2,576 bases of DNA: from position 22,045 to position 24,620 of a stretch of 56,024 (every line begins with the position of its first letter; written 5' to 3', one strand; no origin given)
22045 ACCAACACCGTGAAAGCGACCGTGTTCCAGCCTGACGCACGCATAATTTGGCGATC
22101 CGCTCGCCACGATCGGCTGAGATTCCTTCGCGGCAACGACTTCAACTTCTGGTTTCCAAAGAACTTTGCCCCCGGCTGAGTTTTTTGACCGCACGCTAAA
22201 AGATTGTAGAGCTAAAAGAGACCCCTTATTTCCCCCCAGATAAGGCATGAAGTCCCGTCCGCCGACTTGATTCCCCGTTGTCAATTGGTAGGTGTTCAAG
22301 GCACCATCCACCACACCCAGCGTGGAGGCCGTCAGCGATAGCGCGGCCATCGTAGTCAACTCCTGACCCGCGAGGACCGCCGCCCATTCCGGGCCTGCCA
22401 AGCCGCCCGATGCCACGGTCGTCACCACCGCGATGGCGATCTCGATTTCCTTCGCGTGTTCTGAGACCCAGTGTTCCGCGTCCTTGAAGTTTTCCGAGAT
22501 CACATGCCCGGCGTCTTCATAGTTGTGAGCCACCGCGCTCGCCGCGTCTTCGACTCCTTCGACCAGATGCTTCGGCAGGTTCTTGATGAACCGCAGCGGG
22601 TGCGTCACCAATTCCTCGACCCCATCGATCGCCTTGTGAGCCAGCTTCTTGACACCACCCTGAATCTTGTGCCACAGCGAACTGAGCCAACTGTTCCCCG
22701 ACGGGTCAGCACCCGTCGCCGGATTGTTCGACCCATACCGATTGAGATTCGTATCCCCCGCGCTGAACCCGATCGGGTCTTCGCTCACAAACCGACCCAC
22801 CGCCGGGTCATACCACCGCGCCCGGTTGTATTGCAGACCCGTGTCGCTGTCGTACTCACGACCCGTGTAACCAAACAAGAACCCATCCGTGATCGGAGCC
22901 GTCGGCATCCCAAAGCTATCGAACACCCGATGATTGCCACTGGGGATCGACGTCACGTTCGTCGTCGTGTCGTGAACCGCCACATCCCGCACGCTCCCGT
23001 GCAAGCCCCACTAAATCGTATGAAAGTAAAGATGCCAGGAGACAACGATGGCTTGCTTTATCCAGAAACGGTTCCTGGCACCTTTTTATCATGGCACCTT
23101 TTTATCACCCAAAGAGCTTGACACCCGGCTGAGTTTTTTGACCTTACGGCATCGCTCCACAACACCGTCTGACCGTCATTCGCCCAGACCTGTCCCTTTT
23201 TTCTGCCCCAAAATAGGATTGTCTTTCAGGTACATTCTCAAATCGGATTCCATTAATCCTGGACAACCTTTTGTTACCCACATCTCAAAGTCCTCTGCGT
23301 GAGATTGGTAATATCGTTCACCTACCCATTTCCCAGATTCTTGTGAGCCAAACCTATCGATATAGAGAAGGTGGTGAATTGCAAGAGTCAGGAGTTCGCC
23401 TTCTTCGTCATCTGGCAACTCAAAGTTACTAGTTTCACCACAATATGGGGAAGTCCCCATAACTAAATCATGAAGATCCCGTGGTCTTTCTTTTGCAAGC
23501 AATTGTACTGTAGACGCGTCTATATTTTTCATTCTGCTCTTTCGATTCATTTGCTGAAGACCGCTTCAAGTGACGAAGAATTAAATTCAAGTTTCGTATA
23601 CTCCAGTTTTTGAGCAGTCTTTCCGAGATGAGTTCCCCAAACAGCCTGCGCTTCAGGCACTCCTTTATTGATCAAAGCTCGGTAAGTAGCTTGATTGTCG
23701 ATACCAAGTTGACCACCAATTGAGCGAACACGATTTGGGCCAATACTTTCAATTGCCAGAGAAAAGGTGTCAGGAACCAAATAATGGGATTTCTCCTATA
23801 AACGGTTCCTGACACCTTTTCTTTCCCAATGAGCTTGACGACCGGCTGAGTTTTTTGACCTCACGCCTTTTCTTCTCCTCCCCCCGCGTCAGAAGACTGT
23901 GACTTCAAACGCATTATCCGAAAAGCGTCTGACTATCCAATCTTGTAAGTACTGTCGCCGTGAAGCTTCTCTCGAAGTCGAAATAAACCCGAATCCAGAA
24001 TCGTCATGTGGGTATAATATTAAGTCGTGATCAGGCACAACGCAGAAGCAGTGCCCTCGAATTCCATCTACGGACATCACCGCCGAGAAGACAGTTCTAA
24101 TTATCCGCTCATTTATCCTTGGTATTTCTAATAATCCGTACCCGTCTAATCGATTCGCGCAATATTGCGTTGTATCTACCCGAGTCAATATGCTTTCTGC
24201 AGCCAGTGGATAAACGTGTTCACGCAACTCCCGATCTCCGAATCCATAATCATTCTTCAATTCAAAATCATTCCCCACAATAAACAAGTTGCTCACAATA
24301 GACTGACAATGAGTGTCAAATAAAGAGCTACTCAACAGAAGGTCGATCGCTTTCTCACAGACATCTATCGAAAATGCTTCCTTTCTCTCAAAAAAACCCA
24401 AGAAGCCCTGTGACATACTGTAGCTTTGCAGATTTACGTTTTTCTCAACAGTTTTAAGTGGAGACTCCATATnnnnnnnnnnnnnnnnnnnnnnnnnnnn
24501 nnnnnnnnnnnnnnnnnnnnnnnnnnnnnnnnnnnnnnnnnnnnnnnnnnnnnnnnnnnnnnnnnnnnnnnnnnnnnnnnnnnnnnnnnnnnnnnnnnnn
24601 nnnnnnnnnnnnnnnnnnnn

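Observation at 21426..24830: AT-rich accessory island: array of orphan polymorphic-toxin tips with immunity-like genes beside an IS remnant, with no full-length Rhs gene nearby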

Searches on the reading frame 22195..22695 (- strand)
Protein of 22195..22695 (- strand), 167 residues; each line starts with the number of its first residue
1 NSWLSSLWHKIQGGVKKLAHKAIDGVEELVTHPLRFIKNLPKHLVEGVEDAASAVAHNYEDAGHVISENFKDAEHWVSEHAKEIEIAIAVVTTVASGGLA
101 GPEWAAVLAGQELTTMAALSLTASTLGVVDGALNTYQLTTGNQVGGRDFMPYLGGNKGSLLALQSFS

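Call 38: search_protein_representatives(protein=window:22195-22695:-)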
Query: 167 residues. Proteins with E-value up to 0.001 (for the whole library): 6; up to 1e-10: 3; up to 1e-30: 3. The best 6 are listed.
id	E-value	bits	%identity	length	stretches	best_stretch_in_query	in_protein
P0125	2.5e-103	359.1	100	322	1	1-167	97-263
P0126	3.2e-65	235.2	61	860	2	1-153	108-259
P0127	1.3e-48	181.2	87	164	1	1-94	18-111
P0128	3.7e-10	56.2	37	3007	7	16-53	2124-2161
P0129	5.9e-07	45.8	34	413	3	8-53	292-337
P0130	9.7e-05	38.6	29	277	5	57-81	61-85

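Call 62: search_protein_families(library=phrogs, max_evalue=0.1, proteins=[window:22195-22695:-])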
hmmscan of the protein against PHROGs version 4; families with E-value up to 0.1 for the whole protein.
window:22195-22695:- (167 aa): 1 family
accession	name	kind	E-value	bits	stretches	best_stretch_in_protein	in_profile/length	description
phrog_17020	-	unknown function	0.00088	19.6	0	2-42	176-216/353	-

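Call 63: search_protein_families(library=padloc, max_evalue=0.1, proteins=[window:22195-22695:-])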
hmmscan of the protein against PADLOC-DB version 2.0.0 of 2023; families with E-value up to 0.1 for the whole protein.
window:22195-22695:- (167 aa): 0 families

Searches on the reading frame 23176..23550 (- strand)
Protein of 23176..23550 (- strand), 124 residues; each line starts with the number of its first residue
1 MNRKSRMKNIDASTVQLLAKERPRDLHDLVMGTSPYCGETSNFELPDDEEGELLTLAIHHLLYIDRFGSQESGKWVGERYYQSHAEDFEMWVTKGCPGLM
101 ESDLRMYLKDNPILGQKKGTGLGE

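Call 5: search_protein_families(library=pfam, max_evalue=1, proteins=[window:23176-23550:-])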
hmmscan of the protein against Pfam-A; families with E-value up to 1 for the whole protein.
window:23176-23550:- (124 aa): 0 families

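Call 8: search_protein_families(library=ncbifam, max_evalue=1, proteins=[window:23176-23550:-])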
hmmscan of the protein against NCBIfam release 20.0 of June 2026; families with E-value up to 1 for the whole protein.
window:23176-23550:- (124 aa): 0 families

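Call 62: search_protein_families(library=phrogs, max_evalue=0.1, proteins=[window:23176-23550:-])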
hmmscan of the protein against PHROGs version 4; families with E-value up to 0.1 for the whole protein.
window:23176-23550:- (124 aa): 0 families

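Call 63: search_protein_families(library=padloc, max_evalue=0.1, proteins=[window:23176-23550:-])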
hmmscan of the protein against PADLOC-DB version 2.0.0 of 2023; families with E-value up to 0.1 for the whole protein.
window:23176-23550:- (124 aa): 0 families

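Call 68: predict_structure(protein=window:23179-23550:-)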
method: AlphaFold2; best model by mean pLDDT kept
length: 124 residues; sequences in the alignment: 1
mean_pLDDT: 54.4   pTM: 0.41
mean pLDDT of the five models: 54.4, 53.1, 43.7, 39.9, 39.6
residues with pLDDT >= 90: 0; 70-90: 0; 50-70: 92; < 50: 32
segments of 3 or more residues with pLDDT < 50: 1-9, 64-70, 111-124
pLDDT, mean of each block of 10 residues (from residue 1): 39 56 59 55 60 63 50 55 66 61 56 41 31
secondary structure, 60 per line:
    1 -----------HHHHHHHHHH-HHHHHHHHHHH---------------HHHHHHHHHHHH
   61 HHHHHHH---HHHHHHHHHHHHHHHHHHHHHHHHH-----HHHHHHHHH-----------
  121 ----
elements in order: H12-21 H23-33 H49-67 H71-95 H101-109

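Call 79: search_solved_structures(query=window:23179-23550:-, max_evalue=10)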
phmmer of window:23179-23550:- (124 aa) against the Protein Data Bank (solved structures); distinct sequences matched with E-value up to 10: 1.
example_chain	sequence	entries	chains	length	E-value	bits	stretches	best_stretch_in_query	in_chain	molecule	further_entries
1skv_A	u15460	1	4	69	0.74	12.9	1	40-91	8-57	Hypothetical 7.5 kDa protein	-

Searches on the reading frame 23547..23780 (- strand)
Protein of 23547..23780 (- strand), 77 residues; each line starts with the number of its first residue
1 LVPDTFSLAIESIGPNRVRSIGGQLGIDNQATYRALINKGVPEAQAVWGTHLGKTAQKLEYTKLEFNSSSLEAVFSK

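Call 5: search_protein_families(library=pfam, max_evalue=1, proteins=[window:23547-23780:-])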
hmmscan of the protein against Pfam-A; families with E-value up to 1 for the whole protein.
window:23547-23780:- (77 aa): 0 families

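Call 8: search_protein_families(library=ncbifam, max_evalue=1, proteins=[window:23547-23780:-])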
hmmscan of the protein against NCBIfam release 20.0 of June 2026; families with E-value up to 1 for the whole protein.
window:23547-23780:- (77 aa): 0 families

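Call 62: search_protein_families(library=phrogs, max_evalue=0.1, proteins=[window:23547-23780:-])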
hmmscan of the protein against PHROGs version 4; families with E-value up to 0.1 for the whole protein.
window:23547-23780:- (77 aa): 0 families

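Call 63: search_protein_families(library=padloc, max_evalue=0.1, proteins=[window:23547-23780:-])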
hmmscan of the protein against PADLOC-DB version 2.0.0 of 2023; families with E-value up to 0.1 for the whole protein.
window:23547-23780:- (77 aa): 0 families

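Call 78: search_solved_structures(query=window:23550-23780:-, max_evalue=10)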
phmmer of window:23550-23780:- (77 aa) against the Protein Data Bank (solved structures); distinct sequences matched with E-value up to 10: 1.
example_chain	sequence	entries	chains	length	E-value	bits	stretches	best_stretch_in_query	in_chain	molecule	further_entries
2xqn_A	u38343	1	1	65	0.9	13.3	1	13-58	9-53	ACTIN-LIKE PROTEIN 7A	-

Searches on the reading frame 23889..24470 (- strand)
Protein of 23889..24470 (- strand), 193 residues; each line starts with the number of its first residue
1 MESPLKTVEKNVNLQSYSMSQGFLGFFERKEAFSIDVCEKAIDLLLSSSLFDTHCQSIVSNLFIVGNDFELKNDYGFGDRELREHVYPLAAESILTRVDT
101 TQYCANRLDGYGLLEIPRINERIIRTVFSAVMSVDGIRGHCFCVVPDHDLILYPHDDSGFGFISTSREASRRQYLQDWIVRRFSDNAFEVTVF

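Call 5: search_protein_families(library=pfam, max_evalue=1, proteins=[window:23889-24470:-])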
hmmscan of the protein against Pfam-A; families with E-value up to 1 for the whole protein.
window:23889-24470:- (193 aa): 1 family
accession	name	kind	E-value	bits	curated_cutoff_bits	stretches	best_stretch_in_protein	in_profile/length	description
PF13021.12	DUF3885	-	0.13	12.7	23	1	123-179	127-185/189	Domain of unknown function (DUF3885)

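Call 8: search_protein_families(library=ncbifam, max_evalue=1, proteins=[window:23889-24470:-])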
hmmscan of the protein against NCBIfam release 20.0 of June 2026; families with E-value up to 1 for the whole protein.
window:23889-24470:- (193 aa): 0 families

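Call 51: search_solved_structures(query=A3, max_evalue=10)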
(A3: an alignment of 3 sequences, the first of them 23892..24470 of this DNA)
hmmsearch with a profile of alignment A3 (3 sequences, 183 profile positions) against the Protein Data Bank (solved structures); distinct sequences matched with E-value up to 10: 1.
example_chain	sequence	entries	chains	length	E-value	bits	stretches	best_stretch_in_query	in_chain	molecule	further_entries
7ry0_A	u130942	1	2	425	0.91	13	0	27-76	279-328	Heat shock protein HSP 90-alpha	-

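Call 62: search_protein_families(library=phrogs, max_evalue=0.1, proteins=[window:23889-24470:-])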
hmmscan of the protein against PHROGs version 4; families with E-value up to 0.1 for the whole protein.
window:23889-24470:- (193 aa): 0 families

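Call 63: search_protein_families(library=padloc, max_evalue=0.1, proteins=[window:23889-24470:-])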
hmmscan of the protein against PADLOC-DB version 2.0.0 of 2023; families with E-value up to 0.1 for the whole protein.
window:23889-24470:- (193 aa): 0 families
